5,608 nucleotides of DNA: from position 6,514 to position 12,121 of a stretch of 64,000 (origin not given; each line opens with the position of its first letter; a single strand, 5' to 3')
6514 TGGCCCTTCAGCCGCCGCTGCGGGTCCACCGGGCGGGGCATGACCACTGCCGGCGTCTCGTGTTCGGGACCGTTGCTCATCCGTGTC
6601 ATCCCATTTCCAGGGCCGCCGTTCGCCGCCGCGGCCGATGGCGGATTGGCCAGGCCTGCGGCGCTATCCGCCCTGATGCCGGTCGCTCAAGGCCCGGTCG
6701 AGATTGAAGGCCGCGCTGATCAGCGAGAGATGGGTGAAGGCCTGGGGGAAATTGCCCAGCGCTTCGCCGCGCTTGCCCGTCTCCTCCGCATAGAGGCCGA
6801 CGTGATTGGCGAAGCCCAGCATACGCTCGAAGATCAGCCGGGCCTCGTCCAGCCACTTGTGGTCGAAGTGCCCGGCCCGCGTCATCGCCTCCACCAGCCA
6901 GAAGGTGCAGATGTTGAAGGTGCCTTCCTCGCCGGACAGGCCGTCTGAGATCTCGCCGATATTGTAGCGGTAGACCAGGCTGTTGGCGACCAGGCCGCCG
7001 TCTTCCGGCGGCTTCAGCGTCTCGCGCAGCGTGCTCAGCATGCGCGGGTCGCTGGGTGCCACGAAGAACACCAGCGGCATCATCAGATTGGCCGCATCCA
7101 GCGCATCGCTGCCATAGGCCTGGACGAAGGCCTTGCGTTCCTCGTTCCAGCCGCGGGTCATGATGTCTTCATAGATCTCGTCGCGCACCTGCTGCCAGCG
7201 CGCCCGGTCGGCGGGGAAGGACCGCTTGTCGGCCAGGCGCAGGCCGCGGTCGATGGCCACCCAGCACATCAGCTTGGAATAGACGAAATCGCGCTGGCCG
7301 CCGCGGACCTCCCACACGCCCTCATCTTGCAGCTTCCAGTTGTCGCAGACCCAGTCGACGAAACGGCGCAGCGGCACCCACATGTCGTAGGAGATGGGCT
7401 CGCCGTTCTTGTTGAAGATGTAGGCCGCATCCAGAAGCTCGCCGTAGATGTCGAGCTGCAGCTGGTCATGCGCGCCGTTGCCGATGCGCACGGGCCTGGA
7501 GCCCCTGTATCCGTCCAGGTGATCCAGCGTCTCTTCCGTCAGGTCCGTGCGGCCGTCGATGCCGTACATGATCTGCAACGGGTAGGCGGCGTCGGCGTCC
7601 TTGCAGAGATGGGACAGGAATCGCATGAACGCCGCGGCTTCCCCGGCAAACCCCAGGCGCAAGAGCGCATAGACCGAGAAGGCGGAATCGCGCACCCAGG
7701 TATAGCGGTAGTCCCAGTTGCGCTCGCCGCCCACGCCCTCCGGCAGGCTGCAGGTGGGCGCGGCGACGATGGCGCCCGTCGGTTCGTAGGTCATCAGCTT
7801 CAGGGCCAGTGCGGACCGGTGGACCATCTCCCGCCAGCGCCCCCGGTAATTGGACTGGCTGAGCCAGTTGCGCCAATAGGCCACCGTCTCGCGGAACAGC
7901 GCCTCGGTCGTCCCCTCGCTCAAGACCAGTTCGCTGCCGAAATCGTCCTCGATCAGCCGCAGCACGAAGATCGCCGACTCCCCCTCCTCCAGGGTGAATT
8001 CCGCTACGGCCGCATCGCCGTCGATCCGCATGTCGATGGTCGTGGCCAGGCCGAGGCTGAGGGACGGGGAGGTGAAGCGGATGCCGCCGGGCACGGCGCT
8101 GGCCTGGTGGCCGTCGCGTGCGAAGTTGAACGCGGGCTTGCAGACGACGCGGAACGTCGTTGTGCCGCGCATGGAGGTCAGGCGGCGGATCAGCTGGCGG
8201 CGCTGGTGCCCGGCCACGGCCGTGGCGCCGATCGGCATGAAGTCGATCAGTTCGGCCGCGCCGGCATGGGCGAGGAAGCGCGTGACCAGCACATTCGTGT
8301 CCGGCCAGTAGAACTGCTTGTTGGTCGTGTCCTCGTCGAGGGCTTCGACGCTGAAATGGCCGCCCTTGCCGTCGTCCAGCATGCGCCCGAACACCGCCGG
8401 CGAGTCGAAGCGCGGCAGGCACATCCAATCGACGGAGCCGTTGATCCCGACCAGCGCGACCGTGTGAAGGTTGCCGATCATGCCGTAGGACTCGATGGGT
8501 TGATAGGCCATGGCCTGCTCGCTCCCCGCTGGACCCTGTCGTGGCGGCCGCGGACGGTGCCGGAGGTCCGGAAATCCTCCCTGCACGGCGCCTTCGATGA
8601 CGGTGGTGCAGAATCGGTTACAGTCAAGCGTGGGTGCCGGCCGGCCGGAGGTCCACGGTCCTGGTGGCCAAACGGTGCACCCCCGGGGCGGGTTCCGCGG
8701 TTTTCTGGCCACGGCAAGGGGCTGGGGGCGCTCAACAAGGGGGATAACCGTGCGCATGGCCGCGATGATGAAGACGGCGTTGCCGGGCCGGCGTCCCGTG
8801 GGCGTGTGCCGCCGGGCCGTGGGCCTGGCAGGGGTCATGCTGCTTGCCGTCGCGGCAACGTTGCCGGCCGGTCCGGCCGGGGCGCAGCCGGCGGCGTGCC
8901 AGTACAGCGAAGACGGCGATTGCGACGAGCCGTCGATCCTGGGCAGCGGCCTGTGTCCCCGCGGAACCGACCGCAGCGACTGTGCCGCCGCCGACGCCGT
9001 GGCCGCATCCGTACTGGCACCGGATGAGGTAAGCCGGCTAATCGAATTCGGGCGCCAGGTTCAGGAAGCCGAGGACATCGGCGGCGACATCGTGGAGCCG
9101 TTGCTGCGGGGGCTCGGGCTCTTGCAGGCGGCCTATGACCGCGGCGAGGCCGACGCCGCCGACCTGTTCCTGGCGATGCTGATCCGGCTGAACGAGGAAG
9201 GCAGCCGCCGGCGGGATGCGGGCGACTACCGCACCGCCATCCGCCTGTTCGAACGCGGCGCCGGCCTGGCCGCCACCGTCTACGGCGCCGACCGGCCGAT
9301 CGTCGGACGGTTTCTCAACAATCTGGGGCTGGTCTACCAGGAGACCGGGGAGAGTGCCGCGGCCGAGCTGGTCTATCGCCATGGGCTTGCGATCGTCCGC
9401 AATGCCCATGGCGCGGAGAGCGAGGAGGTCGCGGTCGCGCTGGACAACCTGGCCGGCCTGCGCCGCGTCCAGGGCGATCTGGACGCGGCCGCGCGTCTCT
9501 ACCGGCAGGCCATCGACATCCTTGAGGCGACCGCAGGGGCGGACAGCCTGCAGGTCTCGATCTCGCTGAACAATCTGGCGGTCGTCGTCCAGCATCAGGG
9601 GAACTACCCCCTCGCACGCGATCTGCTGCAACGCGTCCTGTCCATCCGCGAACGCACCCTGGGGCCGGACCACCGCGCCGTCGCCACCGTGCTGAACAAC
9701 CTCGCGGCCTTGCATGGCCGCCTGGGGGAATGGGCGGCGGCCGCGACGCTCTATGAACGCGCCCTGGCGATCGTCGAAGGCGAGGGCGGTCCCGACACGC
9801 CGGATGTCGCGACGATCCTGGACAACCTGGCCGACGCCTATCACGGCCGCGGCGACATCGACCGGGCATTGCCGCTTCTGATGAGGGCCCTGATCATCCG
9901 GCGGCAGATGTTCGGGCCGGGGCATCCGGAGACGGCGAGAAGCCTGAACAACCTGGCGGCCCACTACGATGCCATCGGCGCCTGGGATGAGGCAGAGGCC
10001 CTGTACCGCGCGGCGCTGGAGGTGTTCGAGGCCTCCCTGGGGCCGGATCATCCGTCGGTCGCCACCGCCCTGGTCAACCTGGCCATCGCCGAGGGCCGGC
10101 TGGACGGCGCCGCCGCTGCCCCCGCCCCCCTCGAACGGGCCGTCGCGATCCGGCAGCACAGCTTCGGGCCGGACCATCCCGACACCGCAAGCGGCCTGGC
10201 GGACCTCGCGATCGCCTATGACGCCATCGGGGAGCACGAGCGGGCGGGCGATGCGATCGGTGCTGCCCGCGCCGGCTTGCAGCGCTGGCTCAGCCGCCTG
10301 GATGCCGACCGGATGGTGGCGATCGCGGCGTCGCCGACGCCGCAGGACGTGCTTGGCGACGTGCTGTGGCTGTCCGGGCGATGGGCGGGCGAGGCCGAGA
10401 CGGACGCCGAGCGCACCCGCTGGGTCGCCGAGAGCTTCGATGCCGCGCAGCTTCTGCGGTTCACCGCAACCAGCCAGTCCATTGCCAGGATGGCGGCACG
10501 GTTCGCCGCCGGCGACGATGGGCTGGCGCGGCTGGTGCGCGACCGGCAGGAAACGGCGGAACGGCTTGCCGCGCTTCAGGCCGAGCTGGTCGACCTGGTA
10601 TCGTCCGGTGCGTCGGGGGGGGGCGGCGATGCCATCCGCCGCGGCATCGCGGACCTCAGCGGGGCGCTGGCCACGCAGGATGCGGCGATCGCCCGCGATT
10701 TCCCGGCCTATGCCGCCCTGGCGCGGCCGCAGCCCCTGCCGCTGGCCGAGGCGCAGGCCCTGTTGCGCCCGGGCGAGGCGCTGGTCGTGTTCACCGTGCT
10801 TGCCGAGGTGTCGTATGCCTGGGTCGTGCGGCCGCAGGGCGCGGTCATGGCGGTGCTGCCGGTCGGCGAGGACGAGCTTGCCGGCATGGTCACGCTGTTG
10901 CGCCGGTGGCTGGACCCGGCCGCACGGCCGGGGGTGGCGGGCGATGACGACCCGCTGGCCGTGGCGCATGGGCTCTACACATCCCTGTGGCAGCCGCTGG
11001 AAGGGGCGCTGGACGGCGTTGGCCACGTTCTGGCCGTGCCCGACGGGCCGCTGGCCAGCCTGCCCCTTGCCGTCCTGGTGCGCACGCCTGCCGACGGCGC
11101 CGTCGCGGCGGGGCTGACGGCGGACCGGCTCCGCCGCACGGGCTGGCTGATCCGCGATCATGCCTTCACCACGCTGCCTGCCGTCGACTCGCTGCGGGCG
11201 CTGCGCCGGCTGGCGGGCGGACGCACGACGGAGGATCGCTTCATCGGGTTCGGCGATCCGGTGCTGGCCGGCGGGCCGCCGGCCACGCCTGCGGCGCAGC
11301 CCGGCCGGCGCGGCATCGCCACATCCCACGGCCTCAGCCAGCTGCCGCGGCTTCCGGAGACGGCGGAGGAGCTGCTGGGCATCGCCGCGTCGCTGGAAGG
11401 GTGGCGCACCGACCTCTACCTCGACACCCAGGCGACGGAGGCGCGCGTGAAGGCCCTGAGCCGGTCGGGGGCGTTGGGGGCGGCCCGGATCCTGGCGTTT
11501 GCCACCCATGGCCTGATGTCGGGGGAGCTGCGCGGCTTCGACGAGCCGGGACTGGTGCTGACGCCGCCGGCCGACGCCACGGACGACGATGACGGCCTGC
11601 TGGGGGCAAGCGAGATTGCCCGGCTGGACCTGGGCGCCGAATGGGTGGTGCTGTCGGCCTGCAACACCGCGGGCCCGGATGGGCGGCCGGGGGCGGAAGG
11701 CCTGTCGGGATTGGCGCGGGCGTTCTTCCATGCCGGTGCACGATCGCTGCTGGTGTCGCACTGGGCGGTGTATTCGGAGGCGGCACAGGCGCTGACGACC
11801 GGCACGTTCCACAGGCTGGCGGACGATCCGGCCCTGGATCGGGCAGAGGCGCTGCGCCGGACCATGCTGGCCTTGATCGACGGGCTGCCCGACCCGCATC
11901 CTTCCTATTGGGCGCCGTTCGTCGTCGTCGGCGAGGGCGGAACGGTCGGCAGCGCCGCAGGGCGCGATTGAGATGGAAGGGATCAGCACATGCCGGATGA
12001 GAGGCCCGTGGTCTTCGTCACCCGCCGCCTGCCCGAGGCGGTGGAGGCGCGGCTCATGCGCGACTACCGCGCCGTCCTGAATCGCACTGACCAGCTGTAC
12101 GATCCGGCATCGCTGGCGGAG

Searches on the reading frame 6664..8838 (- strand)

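Call 8: search_protein_families(library=pfam, proteins=[window:6664-8838:-], max_evalue=0.001)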
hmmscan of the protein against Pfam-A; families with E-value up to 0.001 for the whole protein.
window:6664-8838:- (724 aa): 2 families
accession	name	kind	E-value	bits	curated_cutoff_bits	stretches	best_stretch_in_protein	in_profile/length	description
PF00723.27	Glyco_hydro_15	-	6.5e-79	266.3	22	1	336-710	4-426/427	Glycosyl hydrolases family 15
PF19291.4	TREH_N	-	2.4e-18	66.6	23.1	1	113-302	13-195/211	Trehalase-like, N-terminal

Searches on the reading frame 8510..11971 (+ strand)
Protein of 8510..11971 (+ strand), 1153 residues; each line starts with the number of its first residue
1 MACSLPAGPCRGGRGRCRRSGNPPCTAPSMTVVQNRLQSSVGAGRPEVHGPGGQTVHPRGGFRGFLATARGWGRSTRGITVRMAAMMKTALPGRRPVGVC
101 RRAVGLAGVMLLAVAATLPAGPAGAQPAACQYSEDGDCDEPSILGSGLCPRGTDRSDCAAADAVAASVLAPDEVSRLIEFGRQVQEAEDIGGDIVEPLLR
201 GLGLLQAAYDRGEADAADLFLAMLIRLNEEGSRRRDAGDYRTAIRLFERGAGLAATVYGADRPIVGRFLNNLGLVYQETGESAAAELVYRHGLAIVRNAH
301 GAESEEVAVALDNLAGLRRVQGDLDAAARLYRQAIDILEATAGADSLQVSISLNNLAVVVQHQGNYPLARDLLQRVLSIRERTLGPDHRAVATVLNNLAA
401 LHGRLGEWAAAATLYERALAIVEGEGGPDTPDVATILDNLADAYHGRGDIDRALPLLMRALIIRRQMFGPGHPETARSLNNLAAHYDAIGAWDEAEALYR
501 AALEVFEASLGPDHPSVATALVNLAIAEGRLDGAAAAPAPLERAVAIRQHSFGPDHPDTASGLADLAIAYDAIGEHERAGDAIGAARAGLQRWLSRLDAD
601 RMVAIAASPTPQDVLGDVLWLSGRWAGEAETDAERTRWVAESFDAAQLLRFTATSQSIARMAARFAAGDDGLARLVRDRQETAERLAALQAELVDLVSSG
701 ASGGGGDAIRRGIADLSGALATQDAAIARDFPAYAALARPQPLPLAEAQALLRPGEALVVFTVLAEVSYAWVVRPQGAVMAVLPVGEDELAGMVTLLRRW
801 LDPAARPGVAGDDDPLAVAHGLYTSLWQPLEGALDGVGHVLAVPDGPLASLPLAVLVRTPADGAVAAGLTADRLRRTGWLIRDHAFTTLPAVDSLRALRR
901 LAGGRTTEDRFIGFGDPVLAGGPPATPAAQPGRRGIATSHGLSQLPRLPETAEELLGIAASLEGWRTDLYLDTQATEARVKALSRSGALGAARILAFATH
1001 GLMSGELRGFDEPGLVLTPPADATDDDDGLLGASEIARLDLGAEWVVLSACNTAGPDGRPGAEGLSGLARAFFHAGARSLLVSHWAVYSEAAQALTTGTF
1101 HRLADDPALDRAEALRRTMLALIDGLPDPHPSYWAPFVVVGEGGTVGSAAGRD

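Call 8: search_protein_families(library=pfam, proteins=[window:8510-11971:+], max_evalue=0.001)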
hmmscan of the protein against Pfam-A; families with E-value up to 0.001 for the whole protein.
window:8510-11971:+ (1153 aa): 13 families
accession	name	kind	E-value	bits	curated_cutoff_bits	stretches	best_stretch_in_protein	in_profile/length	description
PF13424.12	TPR_12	-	6.6e-78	257.4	30.1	7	350-422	3-75/77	Tetratricopeptide repeat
PF13374.12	TPR_10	-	1.6e-60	200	27.5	6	352-389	4-41/42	Tetratricopeptide repeat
PF24885.1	TPR_NPHP3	-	4.4e-51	174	100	4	372-466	121-215/239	Nephrocystin-3 TPR domain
PF12770.12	CHAT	-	1.5e-49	169.4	24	1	818-1142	3-289/289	CHAT domain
PF13176.12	TPR_7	-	1.8e-21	74.8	27.9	0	395-427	2-34/36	Tetratricopeptide repeat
PF00515.34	TPR_1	-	1.4e-17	63.1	27.8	0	392-421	1-30/34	Tetratricopeptide repeat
PF07719.23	TPR_2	-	2.2e-16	59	27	0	392-421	1-30/34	Tetratricopeptide repeat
PF17874.7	TPR_MalT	-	1.3e-13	51.5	45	2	339-509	29-194/336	MalT-like TPR region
PF21325.3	SHPRH_helical-1st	-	5.8e-08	33.3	27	0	306-363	22-82/95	E3 ubiquitin-protein ligase SHPRH, first helical domain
PF13181.12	TPR_8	-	1.2e-06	28.6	25.7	0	267-293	2-28/34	Tetratricopeptide repeat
PF13432.12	TPR_16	-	1.4e-05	25.8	32.7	1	440-503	3-58/65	Tetratricopeptide repeat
PF13431.12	TPR_17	-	1.9e-05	25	24.4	0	268-286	15-33/34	Tetratricopeptide repeat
PF14559.12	TPR_19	-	0.00063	20.5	25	0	490-536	5-46/68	Tetratricopeptide repeat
